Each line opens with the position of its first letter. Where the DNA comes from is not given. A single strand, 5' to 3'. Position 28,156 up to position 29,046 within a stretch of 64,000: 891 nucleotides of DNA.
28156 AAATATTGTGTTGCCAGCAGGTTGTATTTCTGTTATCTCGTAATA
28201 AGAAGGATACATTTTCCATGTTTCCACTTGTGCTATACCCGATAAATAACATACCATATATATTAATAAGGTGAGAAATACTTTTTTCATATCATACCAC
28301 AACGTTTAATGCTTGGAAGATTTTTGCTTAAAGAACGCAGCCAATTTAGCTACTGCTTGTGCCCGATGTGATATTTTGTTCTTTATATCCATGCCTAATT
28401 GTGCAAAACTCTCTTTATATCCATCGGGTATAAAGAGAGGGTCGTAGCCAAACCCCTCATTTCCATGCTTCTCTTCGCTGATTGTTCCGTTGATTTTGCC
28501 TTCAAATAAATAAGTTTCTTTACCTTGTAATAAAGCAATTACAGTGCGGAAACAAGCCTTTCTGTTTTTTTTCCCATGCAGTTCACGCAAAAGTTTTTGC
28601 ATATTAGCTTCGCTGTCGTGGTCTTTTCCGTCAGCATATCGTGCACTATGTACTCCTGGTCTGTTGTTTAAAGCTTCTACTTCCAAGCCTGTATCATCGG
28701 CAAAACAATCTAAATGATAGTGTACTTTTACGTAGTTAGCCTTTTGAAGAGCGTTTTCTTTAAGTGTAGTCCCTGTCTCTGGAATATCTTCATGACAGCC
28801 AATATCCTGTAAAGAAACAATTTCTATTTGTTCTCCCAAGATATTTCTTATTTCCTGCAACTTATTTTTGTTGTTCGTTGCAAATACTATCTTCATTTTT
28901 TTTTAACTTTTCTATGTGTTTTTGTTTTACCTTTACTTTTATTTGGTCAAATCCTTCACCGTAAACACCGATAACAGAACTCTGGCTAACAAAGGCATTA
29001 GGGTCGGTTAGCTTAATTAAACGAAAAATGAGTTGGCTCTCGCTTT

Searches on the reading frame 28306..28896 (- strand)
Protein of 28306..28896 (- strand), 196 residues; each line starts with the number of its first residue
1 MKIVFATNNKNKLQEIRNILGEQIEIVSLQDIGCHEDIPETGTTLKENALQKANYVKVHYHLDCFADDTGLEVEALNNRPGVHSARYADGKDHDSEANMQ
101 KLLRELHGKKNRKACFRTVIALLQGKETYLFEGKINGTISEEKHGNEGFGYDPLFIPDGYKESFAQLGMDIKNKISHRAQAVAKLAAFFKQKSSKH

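Call 7: search_protein_families(library=pfam, proteins=[window:28306-28896:-])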
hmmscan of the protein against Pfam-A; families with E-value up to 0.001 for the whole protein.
window:28306-28896:- (196 aa): 1 family
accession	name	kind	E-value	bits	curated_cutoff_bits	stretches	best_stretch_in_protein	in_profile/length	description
PF01725.21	Ham1p_like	-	2.3e-67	226.9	22.5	1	3-187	1-185/186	Ham1 family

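Call 15: find_encoding_contigs(protein=window:28306-28896:-, flank=10000, max_places=10)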
Protein window:28306-28896:- (196 aa): 20 contigs read that carry it; 10 places shown.
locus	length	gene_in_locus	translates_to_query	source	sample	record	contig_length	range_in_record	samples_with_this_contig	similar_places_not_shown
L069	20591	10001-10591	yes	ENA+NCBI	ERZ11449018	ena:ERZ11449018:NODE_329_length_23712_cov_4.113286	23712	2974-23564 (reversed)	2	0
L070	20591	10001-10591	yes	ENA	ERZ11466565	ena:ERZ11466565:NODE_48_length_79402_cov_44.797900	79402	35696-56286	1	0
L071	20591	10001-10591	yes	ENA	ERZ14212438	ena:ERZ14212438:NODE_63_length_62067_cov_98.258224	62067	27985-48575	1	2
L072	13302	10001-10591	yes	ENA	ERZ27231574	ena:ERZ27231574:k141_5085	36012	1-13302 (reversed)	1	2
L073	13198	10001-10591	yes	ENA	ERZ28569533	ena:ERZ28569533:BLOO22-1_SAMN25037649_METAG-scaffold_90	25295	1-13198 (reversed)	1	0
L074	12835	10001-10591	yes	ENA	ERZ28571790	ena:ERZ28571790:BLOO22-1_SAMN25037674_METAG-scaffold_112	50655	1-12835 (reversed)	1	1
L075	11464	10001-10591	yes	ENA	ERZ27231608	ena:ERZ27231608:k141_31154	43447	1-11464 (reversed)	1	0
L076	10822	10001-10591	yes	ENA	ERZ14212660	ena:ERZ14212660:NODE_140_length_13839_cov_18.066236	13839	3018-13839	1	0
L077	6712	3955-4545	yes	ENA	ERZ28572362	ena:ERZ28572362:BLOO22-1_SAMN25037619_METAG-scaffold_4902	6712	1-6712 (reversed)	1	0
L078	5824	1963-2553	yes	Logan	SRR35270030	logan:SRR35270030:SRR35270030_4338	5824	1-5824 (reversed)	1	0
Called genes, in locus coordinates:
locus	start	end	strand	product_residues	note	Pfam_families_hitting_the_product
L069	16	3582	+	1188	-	PF00754:F5_F8_type_C, PF22633:F5_F8_type_C_2, PF22666:Glyco_hydro_2_N2, PF02837:Glyco_hydro_2_N, PF00703:Glyco_hydro_2 (faint), PF18368:Ig_GlcNase, PF17753:Ig_mannosidase (weak)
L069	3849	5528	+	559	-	PF00849:PseudoU_synth_2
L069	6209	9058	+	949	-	PF00133:tRNA-synt_1, PF09334:tRNA-synt_1g, PF13603:tRNA-synt_1_2, PF08264:Anticodon_1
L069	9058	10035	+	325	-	PF02588:YitT_membrane, PF10035:DUF2179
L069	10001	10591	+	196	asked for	PF01725:Ham1p_like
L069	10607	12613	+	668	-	PF21544:PorZ_N_b_propeller, PF07494:Reg_prop (faint)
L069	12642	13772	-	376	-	-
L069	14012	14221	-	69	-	-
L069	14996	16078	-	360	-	PF00483:NTP_transferase, PF12804:NTP_transf_3 (weak)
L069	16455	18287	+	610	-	PF00664:ABC_membrane, PF00005:ABC_tran, PF02463:SMC_N (faint)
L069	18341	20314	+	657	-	PF00884:Sulfatase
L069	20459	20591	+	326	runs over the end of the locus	PF03279:Lip_A_acyltrans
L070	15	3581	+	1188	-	PF00754:F5_F8_type_C, PF22633:F5_F8_type_C_2, PF22666:Glyco_hydro_2_N2, PF02837:Glyco_hydro_2_N, PF00703:Glyco_hydro_2 (faint), PF18368:Ig_GlcNase, PF17753:Ig_mannosidase (weak)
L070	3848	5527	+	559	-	PF00849:PseudoU_synth_2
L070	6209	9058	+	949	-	PF00133:tRNA-synt_1, PF09334:tRNA-synt_1g, PF13603:tRNA-synt_1_2, PF08264:Anticodon_1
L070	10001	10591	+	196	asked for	PF01725:Ham1p_like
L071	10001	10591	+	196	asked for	PF01725:Ham1p_like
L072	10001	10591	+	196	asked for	PF01725:Ham1p_like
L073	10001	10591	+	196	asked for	PF01725:Ham1p_like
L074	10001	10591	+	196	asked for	PF01725:Ham1p_like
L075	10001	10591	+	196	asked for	PF01725:Ham1p_like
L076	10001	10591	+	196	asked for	PF01725:Ham1p_like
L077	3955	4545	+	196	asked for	PF01725:Ham1p_like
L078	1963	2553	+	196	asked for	PF01725:Ham1p_like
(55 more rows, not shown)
